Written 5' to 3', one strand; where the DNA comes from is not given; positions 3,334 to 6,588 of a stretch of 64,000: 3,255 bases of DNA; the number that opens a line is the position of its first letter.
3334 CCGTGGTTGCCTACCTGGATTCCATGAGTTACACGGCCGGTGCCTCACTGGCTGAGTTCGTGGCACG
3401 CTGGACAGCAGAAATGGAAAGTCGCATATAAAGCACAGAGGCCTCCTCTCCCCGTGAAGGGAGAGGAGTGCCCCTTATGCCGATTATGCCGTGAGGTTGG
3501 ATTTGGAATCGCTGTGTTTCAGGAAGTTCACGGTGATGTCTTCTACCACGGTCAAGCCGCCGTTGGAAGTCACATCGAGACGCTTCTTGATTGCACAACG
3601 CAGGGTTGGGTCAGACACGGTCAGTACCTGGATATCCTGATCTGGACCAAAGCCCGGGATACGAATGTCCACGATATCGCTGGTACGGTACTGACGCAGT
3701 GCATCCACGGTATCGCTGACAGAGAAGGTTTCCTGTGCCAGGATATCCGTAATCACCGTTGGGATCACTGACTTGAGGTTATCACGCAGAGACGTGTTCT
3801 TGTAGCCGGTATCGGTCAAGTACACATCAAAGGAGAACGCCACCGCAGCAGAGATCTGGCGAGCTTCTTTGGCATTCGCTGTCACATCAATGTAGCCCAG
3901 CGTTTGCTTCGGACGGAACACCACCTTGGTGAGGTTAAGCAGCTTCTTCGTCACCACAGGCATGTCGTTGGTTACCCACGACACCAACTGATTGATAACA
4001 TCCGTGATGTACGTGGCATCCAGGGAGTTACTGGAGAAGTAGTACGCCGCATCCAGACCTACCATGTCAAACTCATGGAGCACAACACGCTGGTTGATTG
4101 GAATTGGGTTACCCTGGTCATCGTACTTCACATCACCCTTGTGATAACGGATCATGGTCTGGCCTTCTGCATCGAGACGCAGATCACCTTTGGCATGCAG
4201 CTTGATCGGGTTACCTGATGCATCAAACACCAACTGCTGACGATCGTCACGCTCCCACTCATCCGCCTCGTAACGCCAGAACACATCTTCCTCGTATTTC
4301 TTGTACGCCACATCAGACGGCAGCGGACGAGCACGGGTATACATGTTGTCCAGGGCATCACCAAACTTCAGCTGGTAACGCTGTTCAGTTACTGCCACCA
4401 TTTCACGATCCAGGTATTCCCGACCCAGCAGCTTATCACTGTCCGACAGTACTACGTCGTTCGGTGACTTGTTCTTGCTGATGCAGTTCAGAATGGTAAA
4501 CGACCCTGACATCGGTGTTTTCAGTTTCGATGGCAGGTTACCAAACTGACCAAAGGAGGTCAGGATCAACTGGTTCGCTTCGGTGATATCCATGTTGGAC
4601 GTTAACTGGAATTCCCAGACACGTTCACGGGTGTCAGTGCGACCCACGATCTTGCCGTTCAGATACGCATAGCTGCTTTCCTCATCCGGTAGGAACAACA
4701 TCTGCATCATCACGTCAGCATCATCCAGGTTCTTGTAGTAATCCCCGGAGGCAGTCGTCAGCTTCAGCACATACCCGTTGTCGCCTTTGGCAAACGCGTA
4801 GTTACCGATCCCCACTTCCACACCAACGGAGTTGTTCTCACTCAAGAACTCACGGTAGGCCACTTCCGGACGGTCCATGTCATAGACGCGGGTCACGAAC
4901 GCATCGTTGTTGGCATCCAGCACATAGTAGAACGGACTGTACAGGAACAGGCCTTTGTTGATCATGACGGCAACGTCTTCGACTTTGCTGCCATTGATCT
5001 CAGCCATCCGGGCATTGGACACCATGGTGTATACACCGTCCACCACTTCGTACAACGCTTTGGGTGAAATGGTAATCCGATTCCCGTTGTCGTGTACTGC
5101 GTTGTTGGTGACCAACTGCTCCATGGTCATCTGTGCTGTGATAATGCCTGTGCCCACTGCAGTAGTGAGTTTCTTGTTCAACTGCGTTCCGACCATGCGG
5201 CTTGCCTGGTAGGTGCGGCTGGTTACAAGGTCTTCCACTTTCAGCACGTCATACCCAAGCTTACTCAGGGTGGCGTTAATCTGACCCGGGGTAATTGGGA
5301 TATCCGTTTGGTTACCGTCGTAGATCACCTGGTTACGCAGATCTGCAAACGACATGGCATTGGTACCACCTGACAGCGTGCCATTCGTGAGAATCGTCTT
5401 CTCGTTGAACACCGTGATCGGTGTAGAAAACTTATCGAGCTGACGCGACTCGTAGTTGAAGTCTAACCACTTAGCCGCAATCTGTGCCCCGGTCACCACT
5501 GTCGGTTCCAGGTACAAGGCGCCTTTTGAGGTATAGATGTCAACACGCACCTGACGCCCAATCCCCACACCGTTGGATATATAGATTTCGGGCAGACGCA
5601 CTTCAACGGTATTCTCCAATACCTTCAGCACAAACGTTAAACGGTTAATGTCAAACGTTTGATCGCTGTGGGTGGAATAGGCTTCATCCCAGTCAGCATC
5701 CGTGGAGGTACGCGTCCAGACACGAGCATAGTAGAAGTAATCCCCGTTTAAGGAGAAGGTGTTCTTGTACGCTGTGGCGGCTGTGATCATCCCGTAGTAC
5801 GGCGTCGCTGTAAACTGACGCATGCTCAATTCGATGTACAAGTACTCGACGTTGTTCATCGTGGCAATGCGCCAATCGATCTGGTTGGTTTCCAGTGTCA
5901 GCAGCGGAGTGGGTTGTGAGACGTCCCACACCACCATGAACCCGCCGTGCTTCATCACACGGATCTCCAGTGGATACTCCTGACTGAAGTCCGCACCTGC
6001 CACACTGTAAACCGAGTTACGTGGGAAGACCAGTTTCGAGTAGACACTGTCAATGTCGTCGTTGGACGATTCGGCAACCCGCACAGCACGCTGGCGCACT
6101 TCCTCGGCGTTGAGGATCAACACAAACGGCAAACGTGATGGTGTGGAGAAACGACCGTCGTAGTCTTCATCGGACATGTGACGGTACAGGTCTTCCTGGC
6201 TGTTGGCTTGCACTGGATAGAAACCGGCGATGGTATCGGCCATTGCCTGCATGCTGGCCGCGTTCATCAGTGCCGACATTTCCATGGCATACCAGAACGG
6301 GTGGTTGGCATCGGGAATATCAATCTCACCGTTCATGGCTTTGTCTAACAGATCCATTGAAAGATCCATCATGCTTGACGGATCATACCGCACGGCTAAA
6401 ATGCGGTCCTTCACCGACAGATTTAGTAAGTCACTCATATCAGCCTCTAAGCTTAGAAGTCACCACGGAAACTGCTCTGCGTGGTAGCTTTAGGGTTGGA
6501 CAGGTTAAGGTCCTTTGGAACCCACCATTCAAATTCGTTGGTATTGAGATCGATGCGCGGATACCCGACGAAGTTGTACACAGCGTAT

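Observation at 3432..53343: Conserved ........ motif replaces the poly-U tract after 3' hairpins: candidate phage-specific termination or mRNA 3'-end code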

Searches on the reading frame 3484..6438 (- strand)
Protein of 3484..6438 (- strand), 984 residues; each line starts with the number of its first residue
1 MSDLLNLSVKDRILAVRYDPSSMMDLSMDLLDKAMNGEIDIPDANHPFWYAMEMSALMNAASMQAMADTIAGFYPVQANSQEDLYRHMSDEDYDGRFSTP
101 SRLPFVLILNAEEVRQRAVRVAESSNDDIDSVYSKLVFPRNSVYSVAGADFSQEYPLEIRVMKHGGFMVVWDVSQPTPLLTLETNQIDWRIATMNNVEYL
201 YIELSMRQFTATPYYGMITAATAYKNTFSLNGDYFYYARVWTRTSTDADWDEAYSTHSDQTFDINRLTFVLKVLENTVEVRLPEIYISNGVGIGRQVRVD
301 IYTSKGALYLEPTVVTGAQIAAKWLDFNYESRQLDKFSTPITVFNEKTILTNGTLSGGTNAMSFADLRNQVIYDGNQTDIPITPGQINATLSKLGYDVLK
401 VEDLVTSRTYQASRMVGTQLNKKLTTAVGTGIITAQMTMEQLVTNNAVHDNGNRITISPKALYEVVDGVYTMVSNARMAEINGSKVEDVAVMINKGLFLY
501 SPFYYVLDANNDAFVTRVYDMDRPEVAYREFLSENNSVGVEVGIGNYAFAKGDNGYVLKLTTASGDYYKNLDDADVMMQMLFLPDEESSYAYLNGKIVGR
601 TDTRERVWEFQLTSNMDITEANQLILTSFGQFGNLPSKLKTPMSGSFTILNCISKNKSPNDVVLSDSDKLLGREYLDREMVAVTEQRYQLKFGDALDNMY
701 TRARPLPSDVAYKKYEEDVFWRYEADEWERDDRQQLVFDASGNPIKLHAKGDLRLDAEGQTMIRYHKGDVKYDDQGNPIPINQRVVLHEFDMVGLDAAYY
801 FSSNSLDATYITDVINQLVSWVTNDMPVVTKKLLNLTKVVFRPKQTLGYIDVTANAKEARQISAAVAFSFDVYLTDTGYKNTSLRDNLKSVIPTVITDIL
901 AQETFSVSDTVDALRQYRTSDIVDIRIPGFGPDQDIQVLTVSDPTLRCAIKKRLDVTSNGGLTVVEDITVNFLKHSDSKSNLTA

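Call 50: search_protein_families(library=phrogs, proteins=[window:3484-6438:-], max_evalue=1e-10)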
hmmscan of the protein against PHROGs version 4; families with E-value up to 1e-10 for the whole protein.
window:3484-6438:- (984 aa): 1 family
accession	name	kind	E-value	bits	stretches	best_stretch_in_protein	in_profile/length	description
phrog_3248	-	unknown function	0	1111.8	1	9-979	6-969/970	-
